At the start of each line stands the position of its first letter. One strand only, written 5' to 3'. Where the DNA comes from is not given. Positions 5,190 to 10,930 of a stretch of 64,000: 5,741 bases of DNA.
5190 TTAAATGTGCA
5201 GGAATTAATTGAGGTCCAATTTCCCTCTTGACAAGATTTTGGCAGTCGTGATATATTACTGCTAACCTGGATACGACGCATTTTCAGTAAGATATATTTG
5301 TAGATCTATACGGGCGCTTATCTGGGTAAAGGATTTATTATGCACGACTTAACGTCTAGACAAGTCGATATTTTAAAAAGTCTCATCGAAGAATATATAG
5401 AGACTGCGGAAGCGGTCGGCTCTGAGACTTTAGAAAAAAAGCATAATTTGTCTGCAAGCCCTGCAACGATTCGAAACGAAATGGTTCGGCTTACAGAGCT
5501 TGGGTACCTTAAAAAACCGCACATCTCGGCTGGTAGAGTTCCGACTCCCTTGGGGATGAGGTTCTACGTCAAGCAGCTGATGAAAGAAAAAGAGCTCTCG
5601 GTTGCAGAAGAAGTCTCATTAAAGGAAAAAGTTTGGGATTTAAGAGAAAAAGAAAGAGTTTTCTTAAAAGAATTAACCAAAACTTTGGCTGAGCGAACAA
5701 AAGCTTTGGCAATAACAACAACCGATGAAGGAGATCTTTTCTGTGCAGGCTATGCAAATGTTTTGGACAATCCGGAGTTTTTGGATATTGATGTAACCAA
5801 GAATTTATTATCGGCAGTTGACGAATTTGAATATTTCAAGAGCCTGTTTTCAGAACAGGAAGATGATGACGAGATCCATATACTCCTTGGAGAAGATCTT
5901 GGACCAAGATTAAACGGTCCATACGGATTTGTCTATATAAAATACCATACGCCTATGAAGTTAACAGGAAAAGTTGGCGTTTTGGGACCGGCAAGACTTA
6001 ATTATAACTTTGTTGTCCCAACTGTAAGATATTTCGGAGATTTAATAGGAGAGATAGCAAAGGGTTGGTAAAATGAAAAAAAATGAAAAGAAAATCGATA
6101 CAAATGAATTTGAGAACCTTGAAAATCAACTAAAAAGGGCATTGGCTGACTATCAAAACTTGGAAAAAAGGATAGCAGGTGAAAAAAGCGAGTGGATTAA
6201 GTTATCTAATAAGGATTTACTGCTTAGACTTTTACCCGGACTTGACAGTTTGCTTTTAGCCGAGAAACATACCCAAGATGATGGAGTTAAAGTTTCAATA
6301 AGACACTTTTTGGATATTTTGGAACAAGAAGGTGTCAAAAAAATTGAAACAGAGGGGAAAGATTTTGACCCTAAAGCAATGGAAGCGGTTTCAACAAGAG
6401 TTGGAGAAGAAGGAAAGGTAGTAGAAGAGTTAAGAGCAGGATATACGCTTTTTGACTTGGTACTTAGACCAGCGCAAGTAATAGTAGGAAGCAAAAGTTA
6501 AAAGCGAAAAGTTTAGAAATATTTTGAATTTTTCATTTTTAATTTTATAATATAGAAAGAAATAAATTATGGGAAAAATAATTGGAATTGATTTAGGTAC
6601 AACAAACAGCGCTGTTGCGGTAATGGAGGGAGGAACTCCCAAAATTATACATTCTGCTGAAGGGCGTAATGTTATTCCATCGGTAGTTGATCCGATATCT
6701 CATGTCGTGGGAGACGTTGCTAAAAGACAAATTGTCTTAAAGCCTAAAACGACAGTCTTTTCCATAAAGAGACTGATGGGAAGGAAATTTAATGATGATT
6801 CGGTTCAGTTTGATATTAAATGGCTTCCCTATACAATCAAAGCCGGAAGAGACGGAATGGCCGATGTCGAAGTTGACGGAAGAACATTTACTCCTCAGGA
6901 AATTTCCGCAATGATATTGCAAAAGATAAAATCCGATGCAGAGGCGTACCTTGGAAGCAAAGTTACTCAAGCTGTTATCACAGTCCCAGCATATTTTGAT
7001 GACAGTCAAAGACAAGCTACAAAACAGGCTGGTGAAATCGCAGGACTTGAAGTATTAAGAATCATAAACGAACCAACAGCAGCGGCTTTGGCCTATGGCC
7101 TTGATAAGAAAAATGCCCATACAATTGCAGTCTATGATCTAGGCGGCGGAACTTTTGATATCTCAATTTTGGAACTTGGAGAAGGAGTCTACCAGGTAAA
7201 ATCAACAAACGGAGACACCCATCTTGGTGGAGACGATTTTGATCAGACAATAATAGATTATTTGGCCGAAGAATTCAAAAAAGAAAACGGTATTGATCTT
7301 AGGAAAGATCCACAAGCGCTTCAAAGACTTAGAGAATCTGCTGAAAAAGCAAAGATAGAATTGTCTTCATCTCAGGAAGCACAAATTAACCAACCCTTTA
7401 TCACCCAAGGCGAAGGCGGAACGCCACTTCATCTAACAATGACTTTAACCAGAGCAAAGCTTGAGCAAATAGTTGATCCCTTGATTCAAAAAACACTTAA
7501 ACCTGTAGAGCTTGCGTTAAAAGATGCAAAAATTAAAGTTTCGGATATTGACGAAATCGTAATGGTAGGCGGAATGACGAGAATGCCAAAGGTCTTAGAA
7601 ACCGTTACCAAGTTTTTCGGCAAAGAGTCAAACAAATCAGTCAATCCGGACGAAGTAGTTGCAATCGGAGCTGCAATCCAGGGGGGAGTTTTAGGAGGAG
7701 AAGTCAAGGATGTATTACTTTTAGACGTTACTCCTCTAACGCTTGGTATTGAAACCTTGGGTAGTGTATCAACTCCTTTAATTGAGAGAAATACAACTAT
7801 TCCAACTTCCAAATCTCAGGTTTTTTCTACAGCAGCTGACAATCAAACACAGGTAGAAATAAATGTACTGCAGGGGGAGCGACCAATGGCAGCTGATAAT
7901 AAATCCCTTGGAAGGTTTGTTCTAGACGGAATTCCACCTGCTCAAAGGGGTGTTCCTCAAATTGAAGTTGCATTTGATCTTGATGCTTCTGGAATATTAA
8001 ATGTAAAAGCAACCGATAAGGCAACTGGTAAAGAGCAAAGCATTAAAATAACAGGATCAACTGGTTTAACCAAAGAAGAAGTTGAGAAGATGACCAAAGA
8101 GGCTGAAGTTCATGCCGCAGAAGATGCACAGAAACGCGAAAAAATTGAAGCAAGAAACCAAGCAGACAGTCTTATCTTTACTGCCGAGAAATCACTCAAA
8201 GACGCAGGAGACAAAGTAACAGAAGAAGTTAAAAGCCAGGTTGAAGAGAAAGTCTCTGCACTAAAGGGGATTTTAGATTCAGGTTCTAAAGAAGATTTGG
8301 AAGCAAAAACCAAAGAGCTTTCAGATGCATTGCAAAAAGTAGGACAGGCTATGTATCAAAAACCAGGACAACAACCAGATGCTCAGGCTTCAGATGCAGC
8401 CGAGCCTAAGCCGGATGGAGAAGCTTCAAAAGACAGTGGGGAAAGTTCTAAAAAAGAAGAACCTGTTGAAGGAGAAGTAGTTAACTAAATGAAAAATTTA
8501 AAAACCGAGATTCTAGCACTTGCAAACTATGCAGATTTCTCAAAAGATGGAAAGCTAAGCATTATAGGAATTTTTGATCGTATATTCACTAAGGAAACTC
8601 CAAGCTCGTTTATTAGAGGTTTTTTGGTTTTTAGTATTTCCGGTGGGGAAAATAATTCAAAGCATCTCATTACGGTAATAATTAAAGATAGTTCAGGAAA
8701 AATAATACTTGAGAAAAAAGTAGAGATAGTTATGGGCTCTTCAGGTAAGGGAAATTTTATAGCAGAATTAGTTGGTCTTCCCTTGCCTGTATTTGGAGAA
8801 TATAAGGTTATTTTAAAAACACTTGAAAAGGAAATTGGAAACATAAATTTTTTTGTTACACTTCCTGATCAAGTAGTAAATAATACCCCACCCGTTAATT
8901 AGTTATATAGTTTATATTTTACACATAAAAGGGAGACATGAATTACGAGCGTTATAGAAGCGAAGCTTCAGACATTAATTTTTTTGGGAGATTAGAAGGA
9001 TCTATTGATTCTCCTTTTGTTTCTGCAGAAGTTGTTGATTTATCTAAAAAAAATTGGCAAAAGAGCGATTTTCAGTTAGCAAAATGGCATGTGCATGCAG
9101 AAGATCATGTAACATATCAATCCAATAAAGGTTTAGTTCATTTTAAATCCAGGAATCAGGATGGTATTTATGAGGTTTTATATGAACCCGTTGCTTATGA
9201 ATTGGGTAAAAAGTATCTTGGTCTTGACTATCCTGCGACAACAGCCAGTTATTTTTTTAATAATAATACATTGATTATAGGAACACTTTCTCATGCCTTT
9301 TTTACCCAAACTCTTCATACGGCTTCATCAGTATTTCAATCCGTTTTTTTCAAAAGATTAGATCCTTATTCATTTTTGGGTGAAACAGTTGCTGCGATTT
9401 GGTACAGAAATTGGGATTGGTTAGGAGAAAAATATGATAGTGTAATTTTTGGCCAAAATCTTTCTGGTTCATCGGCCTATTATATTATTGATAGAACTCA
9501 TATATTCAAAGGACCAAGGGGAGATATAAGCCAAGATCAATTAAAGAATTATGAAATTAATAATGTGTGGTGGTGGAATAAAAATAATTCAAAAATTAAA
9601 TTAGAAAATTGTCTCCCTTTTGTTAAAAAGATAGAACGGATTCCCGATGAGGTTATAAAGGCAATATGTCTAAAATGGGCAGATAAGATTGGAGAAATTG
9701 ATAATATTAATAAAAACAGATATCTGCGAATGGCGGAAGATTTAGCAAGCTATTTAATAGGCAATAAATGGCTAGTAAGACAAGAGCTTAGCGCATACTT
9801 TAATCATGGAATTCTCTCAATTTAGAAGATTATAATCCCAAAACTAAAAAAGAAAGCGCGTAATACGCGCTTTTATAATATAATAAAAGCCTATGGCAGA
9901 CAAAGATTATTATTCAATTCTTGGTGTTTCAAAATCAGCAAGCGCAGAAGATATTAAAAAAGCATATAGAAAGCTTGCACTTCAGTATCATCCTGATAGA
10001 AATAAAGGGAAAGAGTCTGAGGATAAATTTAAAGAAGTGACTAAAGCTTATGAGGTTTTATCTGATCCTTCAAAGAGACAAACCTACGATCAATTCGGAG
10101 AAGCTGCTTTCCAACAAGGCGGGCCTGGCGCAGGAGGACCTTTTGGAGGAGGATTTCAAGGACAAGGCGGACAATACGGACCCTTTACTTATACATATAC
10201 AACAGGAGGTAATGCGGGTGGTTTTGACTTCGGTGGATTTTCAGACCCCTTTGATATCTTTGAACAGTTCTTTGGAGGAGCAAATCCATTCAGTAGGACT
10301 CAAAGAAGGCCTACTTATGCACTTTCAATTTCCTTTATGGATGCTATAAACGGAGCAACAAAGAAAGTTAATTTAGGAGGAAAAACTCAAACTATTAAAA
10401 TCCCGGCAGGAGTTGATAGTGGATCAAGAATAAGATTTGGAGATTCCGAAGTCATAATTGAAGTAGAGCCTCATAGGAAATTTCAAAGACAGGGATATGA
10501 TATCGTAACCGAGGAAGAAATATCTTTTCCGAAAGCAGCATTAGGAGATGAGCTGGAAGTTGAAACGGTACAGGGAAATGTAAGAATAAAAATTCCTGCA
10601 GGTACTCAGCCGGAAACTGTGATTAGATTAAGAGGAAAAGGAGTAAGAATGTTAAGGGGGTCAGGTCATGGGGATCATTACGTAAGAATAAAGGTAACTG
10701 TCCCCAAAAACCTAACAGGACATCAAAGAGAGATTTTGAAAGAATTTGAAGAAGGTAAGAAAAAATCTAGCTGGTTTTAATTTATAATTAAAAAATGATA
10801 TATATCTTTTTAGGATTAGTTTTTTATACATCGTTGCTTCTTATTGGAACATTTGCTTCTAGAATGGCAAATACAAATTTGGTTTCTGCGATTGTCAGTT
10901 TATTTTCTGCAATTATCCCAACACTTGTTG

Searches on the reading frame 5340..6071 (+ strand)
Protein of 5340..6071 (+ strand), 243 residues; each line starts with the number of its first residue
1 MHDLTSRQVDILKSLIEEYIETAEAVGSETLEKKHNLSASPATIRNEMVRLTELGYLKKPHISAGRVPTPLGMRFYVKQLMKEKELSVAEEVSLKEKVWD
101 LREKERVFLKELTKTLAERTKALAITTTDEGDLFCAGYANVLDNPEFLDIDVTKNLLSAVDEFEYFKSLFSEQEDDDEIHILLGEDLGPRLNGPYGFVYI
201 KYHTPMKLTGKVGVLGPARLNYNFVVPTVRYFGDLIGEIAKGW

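Call 84: search_protein_families(library=pfam, proteins=[window:5340-6071:+], max_evalue=0.0001)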
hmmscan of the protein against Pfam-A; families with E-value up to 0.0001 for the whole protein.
window:5340-6071:+ (243 aa): 2 families
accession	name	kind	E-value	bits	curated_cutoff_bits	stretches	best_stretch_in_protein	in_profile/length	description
PF01628.27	HrcA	-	1.8e-14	54.7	22.2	1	81-225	82-214/215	HrcA protein C terminal domain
PF03444.21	HrcA_DNA-bdg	-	1.8e-05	24.7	21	1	3-65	1-62/79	Winged helix-turn-helix transcription repressor, HrcA DNA-binding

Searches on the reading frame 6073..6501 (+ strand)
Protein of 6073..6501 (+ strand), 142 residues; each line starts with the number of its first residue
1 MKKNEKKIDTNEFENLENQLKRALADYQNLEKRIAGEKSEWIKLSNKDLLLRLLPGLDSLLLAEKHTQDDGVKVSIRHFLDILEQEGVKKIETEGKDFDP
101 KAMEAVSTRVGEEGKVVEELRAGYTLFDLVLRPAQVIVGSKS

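Call 84: search_protein_families(library=pfam, proteins=[window:6073-6501:+], max_evalue=0.0001)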
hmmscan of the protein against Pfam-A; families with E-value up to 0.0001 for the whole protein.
window:6073-6501:+ (142 aa): 1 family
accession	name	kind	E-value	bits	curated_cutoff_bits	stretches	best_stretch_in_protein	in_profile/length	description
PF01025.24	GrpE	-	2.1e-31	109.3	25.8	1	4-139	16-164/165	GrpE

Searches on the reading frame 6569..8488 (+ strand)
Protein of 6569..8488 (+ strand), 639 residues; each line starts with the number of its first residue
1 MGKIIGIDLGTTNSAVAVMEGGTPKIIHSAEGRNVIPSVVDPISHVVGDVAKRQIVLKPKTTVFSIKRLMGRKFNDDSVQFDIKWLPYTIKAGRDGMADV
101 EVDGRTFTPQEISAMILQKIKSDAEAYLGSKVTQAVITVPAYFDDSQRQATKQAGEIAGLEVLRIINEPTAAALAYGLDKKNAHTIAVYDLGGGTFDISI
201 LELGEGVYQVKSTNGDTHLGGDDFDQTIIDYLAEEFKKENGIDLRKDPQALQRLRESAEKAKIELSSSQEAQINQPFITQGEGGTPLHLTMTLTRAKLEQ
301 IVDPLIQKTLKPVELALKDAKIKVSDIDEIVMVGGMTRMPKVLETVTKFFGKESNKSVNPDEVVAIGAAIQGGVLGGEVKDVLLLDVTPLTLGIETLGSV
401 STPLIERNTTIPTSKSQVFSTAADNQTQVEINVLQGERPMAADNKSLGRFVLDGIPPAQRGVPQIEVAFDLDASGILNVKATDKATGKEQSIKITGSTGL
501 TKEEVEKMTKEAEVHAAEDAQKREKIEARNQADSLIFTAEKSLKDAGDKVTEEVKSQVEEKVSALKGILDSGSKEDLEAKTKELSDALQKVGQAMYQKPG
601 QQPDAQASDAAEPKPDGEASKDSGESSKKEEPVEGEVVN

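Call 84: search_protein_families(library=pfam, proteins=[window:6569-8488:+], max_evalue=0.0001)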
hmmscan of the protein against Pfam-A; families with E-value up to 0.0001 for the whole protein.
window:6569-8488:+ (639 aa): 2 families
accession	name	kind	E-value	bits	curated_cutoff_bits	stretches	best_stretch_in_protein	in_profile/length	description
PF00012.26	HSP70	-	8.9e-254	843.6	20.6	1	4-597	1-599/599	Hsp70 protein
PF06723.19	MreB_Mbl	-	1.4e-18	67.3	27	1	113-369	74-316/327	MreB/Mbl protein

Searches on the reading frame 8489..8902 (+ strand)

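Call 84: search_protein_families(library=pfam, proteins=[window:8489-8902:+], max_evalue=0.0001)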
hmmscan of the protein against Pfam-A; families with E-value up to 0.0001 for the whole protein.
window:8489-8902:+ (137 aa): 1 family
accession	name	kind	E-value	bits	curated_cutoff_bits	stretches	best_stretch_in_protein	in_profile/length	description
PF22091.2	DUF6941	-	1e-15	58.6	27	1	7-123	1-124/125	Family of unknown function (DUF6941)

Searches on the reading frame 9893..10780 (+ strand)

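Call 85: search_protein_families(library=pfam, proteins=[window:9893-10780:+], max_evalue=0.0001)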
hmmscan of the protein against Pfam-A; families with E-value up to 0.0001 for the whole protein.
window:9893-10780:+ (295 aa): 2 families
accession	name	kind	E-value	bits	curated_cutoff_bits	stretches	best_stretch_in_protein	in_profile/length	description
PF01556.23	DnaJ_C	-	1.8e-35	122.7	26.6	1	142-271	3-152/152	DnaJ C terminal domain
PF00226.36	DnaJ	-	8.2e-29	99.9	27.8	1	5-66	1-63/63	DnaJ domain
